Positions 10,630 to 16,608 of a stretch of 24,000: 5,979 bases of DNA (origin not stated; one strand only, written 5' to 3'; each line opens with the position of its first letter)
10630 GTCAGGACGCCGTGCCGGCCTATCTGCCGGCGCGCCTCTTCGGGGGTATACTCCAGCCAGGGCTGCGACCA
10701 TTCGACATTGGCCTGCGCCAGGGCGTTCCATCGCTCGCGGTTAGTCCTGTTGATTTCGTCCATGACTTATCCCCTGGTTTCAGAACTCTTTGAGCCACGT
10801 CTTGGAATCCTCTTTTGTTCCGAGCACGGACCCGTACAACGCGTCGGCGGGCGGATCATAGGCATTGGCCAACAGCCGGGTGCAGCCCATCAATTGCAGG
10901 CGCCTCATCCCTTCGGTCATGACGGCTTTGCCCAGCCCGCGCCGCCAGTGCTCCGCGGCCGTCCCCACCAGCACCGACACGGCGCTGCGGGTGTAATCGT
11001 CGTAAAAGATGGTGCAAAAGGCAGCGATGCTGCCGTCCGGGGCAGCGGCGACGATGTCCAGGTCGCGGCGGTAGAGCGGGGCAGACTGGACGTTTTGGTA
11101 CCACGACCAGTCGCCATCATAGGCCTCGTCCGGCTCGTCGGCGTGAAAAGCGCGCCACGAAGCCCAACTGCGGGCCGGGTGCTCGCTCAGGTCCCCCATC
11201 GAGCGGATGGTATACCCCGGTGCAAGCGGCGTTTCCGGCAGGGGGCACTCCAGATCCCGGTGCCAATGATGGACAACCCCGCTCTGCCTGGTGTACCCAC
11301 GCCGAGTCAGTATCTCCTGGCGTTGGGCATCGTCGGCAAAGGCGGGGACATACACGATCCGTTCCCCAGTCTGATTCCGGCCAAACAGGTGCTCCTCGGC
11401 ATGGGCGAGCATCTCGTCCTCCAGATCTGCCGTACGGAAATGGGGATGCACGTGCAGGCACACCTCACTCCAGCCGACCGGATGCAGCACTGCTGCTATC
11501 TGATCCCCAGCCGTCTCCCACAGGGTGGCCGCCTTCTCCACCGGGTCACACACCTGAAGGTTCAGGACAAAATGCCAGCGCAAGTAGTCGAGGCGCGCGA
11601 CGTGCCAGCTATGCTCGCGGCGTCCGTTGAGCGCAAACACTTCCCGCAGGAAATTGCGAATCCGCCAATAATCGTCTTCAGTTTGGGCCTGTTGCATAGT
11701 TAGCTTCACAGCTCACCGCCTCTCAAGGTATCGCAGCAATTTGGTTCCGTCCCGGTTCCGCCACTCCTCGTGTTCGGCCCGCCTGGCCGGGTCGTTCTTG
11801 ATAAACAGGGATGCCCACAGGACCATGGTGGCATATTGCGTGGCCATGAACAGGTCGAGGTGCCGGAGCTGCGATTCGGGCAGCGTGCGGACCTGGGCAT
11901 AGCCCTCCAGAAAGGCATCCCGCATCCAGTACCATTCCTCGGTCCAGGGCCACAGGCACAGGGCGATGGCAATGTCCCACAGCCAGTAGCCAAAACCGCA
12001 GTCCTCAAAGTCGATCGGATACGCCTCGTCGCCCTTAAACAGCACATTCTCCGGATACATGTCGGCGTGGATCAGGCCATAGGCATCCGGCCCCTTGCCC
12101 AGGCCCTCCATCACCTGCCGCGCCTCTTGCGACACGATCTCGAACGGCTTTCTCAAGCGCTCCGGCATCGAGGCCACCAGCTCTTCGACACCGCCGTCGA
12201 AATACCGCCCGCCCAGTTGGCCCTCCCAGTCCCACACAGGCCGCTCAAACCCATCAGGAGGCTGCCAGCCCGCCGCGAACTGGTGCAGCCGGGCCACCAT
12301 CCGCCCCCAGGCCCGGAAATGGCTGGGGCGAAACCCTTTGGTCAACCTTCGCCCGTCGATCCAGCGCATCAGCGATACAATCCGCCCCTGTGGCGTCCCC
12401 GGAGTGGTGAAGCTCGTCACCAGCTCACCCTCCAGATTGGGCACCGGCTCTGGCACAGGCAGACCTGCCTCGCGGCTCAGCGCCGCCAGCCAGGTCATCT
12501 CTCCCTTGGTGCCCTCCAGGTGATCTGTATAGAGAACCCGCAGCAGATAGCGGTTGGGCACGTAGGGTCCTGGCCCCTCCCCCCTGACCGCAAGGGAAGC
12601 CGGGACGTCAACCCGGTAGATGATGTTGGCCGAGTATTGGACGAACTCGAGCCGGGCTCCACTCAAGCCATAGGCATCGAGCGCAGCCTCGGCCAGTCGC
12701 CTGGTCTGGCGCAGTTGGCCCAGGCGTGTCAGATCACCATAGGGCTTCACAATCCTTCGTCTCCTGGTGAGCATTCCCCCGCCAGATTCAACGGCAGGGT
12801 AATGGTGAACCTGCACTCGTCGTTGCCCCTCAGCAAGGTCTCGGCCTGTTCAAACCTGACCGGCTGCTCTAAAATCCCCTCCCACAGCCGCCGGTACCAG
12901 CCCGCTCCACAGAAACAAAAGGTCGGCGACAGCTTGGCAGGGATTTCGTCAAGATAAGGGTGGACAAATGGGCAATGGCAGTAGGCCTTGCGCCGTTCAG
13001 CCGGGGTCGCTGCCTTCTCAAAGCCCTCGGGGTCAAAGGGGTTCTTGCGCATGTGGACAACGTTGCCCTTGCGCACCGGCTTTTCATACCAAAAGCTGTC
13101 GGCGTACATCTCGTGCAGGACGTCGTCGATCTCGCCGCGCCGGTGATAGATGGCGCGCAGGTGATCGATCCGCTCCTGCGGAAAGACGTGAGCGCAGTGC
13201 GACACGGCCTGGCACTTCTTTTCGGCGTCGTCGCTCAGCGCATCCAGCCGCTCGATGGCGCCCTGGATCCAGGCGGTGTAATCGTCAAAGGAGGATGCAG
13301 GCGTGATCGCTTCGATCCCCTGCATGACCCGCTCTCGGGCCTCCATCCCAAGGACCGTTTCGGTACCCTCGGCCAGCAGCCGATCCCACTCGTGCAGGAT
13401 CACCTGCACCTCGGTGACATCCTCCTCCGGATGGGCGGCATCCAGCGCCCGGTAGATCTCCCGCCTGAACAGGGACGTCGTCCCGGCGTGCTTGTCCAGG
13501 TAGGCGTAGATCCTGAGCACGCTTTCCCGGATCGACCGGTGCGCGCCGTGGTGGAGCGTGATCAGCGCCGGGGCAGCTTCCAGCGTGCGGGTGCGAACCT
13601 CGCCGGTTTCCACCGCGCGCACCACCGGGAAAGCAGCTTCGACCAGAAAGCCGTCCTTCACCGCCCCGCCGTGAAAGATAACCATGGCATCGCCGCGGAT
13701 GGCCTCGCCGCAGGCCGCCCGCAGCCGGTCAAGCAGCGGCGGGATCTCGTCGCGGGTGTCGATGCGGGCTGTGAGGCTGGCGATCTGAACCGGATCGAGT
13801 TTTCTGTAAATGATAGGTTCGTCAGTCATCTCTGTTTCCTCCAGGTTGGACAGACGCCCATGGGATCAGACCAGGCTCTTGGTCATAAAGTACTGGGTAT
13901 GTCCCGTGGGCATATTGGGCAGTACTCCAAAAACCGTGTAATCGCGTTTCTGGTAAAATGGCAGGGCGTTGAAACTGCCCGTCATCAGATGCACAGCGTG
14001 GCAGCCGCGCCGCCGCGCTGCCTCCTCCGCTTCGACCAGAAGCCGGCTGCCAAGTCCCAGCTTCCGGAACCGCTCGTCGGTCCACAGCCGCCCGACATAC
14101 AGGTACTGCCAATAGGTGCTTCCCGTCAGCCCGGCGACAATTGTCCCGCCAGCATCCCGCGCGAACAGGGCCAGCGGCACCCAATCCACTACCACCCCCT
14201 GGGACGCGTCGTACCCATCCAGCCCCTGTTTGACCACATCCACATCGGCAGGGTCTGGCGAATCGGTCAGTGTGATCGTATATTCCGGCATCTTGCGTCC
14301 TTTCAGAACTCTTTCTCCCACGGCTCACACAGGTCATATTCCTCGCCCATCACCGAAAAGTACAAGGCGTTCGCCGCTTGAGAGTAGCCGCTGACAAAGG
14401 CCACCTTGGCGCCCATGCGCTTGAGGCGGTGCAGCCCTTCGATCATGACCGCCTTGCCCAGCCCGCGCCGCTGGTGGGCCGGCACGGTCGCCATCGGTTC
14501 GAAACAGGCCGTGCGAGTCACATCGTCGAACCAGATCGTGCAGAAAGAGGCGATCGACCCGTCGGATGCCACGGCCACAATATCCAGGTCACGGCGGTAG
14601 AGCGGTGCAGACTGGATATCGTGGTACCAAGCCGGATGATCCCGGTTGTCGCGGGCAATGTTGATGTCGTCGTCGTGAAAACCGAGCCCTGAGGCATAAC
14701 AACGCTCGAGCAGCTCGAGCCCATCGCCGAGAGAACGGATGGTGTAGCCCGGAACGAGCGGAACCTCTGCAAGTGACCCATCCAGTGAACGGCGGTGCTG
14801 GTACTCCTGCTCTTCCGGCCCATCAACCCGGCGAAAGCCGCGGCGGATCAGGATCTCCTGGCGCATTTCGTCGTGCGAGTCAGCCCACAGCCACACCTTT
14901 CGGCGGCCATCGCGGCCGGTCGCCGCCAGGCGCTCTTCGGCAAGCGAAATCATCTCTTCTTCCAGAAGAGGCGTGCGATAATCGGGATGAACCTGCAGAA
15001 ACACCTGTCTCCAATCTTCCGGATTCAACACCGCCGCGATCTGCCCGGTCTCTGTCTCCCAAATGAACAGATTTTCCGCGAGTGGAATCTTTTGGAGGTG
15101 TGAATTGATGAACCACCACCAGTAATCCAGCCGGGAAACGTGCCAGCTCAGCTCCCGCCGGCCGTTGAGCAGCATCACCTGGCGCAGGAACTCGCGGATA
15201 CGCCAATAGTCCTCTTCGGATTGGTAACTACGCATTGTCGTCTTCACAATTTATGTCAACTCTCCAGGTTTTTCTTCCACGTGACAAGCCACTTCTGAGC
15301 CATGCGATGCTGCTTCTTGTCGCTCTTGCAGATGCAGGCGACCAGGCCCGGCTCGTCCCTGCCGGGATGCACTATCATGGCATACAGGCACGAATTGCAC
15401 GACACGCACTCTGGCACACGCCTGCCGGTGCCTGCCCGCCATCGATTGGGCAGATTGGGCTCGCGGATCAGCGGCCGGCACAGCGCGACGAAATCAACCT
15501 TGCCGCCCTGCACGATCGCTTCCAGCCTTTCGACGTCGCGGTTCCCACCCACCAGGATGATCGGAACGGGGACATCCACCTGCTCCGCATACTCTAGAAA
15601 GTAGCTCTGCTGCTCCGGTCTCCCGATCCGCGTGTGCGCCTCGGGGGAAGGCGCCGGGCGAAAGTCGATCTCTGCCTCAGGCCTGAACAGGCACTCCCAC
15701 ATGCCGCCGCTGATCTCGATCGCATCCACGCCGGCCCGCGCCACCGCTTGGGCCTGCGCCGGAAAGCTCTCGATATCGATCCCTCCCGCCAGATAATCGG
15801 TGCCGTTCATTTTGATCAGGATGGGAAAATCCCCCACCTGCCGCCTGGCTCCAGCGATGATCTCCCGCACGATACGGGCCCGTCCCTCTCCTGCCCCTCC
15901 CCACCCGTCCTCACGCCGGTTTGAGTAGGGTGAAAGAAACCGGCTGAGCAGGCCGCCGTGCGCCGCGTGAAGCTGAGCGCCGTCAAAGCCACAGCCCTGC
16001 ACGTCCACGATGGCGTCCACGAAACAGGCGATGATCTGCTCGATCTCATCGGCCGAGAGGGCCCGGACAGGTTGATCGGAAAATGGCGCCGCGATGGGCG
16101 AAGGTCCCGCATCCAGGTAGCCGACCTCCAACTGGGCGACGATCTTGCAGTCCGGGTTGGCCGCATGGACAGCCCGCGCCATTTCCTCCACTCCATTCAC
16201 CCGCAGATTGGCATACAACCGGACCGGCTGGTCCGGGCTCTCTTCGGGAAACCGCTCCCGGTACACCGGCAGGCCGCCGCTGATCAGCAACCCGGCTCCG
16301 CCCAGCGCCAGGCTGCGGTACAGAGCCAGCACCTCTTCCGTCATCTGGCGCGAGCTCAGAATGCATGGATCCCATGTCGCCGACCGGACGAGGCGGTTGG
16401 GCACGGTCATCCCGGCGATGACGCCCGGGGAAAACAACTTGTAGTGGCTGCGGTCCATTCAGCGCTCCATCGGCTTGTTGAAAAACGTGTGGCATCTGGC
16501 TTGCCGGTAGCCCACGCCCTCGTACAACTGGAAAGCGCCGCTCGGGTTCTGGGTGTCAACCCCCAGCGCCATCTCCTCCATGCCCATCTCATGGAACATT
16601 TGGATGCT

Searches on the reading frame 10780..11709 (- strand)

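Call 48: search_protein_families(library=pfam, proteins=[window:10780-11709:-], max_evalue=0.001)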
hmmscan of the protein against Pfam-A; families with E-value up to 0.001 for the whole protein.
window:10780-11709:- (309 aa): 2 families
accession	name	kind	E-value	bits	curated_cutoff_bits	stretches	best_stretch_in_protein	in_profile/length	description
PF00583.31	Acetyltransf_1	-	2.7e-09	37.7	20.7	1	189-296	8-114/116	Acetyltransferase (GNAT) family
PF13508.13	Acetyltransf_7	-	0.00015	22.5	27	0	220-292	6-77/84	Acetyltransferase (GNAT) domain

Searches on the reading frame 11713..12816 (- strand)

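Call 48: search_protein_families(library=pfam, proteins=[window:11713-12816:-], max_evalue=0.001)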
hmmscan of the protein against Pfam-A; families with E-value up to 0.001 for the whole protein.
window:11713-12816:- (367 aa): 1 family
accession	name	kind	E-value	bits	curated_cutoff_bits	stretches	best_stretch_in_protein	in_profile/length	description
PF01636.29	APH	-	3.4e-21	76.5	23.2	1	89-306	22-229/239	Phosphotransferase enzyme family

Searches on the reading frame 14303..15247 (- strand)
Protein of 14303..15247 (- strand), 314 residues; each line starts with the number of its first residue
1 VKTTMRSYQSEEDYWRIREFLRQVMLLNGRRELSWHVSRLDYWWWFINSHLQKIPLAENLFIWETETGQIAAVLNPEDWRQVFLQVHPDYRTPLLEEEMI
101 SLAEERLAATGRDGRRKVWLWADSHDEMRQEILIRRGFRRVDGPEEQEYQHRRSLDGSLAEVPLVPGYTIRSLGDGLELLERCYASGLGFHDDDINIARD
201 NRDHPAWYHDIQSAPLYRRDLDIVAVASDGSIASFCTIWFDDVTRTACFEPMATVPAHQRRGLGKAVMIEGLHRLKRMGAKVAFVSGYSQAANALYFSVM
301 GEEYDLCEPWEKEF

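Call 48: search_protein_families(library=pfam, proteins=[window:14303-15247:-], max_evalue=0.001)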
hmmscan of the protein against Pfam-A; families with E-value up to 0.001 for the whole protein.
window:14303-15247:- (314 aa): 2 families
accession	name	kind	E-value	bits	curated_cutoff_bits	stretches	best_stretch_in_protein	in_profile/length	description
PF00583.31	Acetyltransf_1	-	3.2e-08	34.3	20.7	1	216-296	28-111/116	Acetyltransferase (GNAT) family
PF13508.13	Acetyltransf_7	-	1.4e-06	29.1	27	1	224-296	5-77/84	Acetyltransferase (GNAT) domain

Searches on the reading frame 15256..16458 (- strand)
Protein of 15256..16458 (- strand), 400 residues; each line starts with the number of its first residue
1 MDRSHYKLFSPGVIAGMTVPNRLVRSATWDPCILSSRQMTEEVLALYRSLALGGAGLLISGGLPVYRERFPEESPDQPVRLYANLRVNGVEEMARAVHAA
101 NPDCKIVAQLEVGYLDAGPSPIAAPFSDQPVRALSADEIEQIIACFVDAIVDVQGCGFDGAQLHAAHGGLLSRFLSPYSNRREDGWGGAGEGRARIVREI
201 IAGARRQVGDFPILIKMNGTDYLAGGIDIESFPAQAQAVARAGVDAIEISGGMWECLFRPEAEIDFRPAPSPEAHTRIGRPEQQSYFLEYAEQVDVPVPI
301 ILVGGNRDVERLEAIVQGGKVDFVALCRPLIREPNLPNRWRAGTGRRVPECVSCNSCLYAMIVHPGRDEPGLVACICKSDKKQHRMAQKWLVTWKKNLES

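Call 48: search_protein_families(library=pfam, proteins=[window:15256-16458:-], max_evalue=0.001)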
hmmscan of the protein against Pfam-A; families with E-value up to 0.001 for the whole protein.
window:15256-16458:- (400 aa): 1 family
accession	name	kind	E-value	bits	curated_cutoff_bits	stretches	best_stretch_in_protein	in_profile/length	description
PF00724.26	Oxidored_FMN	-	5.5e-32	111.8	27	1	7-342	1-337/342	NADH:flavin oxidoreductase / NADH oxidase family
